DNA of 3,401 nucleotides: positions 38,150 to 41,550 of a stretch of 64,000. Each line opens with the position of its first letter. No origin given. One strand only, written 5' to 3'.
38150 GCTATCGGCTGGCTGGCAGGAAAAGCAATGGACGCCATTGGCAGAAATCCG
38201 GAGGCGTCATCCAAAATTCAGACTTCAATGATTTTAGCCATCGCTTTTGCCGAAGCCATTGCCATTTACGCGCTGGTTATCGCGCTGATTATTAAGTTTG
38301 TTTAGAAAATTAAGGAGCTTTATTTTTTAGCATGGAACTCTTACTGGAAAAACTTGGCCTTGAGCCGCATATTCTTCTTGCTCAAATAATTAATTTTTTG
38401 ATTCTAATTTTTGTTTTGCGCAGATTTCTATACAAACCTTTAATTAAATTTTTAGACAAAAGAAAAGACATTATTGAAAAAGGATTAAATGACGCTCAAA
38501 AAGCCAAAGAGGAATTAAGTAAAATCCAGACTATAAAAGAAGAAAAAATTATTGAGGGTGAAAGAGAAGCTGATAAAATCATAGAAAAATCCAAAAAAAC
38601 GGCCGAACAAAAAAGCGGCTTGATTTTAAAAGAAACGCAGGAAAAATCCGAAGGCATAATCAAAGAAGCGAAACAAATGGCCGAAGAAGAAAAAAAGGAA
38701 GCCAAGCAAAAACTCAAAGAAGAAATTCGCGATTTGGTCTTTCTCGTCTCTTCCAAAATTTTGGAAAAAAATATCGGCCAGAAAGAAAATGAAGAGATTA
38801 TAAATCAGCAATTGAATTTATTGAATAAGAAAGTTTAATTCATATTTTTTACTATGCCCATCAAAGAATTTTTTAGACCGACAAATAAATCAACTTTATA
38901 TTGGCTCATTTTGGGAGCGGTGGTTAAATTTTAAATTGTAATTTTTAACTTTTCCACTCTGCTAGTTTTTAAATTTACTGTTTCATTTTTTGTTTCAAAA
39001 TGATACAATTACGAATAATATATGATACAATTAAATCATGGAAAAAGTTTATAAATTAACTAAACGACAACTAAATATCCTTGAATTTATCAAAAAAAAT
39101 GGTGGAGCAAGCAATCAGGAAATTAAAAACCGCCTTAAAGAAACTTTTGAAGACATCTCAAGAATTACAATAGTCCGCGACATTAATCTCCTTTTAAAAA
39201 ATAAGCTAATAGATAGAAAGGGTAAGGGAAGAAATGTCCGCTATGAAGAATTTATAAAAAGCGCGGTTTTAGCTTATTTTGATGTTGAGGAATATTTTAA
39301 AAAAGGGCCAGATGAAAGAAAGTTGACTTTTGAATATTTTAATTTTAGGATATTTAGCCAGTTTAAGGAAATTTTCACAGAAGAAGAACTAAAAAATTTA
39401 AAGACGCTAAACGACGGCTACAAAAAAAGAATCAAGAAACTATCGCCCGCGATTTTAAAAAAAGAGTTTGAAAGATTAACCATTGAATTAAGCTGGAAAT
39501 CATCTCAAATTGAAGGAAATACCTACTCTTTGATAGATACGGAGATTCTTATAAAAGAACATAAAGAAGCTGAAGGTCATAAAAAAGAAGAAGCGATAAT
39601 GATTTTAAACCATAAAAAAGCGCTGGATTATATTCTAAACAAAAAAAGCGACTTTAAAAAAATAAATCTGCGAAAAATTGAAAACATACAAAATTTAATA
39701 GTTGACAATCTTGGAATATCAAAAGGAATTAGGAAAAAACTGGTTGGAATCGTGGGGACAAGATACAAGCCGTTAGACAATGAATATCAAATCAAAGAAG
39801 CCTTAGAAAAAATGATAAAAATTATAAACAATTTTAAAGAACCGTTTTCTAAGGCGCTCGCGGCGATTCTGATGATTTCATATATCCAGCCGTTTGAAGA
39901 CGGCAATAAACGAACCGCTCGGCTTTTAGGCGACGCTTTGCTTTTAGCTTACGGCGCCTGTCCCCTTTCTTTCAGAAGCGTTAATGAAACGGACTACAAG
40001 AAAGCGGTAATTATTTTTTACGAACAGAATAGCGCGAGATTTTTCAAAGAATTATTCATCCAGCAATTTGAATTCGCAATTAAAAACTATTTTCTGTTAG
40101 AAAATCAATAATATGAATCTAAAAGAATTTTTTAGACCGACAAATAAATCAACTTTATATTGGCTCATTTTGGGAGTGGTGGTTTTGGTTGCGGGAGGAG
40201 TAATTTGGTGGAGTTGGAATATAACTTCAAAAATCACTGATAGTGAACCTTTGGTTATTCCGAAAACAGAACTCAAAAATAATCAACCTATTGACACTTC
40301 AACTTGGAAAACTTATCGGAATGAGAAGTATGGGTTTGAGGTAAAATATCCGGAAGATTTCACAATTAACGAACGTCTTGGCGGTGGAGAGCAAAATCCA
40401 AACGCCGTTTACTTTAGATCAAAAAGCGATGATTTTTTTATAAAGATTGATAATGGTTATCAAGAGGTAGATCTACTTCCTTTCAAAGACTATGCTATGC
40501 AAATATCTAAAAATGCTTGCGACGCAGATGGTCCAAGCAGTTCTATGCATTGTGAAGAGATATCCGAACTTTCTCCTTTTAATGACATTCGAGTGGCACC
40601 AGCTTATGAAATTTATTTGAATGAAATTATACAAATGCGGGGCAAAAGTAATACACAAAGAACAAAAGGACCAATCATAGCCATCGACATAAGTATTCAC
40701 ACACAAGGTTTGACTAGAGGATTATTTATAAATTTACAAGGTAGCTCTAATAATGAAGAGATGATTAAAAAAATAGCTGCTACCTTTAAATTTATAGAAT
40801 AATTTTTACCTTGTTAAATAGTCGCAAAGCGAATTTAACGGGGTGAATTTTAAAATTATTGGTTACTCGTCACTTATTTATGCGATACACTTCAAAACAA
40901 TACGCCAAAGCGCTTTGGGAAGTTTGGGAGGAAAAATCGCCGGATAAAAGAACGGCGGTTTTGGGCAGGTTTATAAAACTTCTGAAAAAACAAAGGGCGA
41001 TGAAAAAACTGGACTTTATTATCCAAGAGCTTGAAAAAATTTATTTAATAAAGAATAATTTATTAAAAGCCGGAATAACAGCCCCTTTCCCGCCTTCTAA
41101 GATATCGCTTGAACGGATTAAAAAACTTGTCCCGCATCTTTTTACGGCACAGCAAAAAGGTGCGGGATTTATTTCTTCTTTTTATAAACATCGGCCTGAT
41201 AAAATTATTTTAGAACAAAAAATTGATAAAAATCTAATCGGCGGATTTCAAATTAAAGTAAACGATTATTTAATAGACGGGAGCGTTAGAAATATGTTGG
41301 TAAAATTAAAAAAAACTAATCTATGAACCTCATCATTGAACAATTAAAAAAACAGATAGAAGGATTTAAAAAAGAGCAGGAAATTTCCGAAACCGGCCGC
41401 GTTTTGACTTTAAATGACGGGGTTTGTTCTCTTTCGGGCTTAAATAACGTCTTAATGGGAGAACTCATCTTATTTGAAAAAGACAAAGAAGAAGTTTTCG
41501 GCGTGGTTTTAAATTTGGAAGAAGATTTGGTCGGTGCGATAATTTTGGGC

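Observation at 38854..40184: HTH-Fic gene cassette inserted into the ATP synthase operon between atpF and atpH, flanked by 63-bp direct repeats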

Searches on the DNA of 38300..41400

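Call 62: search_rna_families(source=window, start=38300, end=41400, threshold=evalue, max_evalue=1)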
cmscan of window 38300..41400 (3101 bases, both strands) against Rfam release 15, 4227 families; matches with E-value up to 1: 0.
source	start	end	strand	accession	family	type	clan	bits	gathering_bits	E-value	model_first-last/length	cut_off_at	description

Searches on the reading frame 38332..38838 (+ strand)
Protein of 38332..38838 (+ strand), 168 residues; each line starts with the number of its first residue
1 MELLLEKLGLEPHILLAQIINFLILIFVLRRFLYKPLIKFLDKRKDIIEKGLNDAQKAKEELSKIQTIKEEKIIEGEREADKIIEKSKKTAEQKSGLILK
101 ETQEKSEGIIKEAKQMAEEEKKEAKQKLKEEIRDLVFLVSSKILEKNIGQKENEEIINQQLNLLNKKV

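Call 5: search_protein_families(library=pfam, proteins=[window:38332-38838:+], max_evalue=0.01)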
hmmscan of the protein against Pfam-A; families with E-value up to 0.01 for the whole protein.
window:38332-38838:+ (168 aa): 4 families
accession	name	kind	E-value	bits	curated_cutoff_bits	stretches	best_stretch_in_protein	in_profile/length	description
PF00430.23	ATP-synt_B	-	1.1e-22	81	28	1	14-144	1-131/132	ATP synthase B/B' CF(0)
PF15578.11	DUF4662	-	0.00055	20.2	27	1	49-147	92-183/269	Domain of unknown function (DUF4662)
PF19745.5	FUT8_N_cat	-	0.00095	18.5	27.6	1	16-165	13-159/499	Alpha-(1,6)-fucosyltransferase N- and catalytic domains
PF09746.14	Membralin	-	0.0021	17.8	23.7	1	10-156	34-176/392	Tumour-associated protein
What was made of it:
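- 38332..38838 (+): atpF (ATP synthase b subunit), the last operon gene before the islet. Pfam ATP-synt_B 81 bits (call 5).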

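Call 12: find_encoding_contigs(protein=window:38332-38838:+, flank=4000, max_places=10)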
Protein window:38332-38838:+ (168 aa): 22 contigs read that carry it; 10 places shown.
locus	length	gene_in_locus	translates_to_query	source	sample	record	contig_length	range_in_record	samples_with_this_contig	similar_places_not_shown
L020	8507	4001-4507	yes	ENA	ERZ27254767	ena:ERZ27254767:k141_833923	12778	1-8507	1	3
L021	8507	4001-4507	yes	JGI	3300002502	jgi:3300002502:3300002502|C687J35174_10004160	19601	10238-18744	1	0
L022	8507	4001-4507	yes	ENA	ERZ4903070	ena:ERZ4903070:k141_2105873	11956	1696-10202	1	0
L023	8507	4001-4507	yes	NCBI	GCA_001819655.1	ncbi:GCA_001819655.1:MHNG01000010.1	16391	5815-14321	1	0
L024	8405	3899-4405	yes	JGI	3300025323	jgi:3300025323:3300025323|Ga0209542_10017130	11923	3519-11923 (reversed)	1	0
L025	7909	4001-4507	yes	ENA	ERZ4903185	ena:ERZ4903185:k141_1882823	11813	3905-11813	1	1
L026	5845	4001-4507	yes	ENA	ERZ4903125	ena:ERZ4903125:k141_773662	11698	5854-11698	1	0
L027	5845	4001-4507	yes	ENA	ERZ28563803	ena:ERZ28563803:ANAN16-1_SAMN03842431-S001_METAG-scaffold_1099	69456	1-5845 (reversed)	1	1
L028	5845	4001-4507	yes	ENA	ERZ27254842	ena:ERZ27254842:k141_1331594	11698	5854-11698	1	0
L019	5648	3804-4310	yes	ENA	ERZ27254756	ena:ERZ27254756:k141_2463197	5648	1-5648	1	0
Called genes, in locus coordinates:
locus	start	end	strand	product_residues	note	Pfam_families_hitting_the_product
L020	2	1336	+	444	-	?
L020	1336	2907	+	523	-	-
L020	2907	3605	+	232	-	PF00119:ATP-synt_A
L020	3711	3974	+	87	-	PF00137:ATP-synt_C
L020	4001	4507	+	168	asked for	PF00430:ATP-synt_B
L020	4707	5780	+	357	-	PF02661:Fic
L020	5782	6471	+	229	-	-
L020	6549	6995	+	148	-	PF00213:OSCP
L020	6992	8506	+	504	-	PF02874:ATP-synt_ab_N, PF00006:ATP-synt_ab, PF00306:ATP-synt_ab_C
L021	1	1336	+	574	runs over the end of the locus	PF07973:tRNA_SAD, PF00587:tRNA-synt_2b, PF03129:HGTP_anticodon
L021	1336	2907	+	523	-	-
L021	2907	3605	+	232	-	PF00119:ATP-synt_A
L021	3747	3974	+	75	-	PF00137:ATP-synt_C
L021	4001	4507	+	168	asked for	PF00430:ATP-synt_B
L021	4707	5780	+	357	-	PF02661:Fic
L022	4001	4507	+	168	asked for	PF00430:ATP-synt_B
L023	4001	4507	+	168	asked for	PF00430:ATP-synt_B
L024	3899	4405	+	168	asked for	PF00430:ATP-synt_B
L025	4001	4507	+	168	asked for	PF00430:ATP-synt_B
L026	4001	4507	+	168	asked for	PF00430:ATP-synt_B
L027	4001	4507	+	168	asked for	PF00430:ATP-synt_B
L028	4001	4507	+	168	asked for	PF00430:ATP-synt_B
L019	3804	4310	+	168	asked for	PF00430:ATP-synt_B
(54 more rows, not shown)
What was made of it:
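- Tried and rejected: All 22 contigs read carry Fic (call 12).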
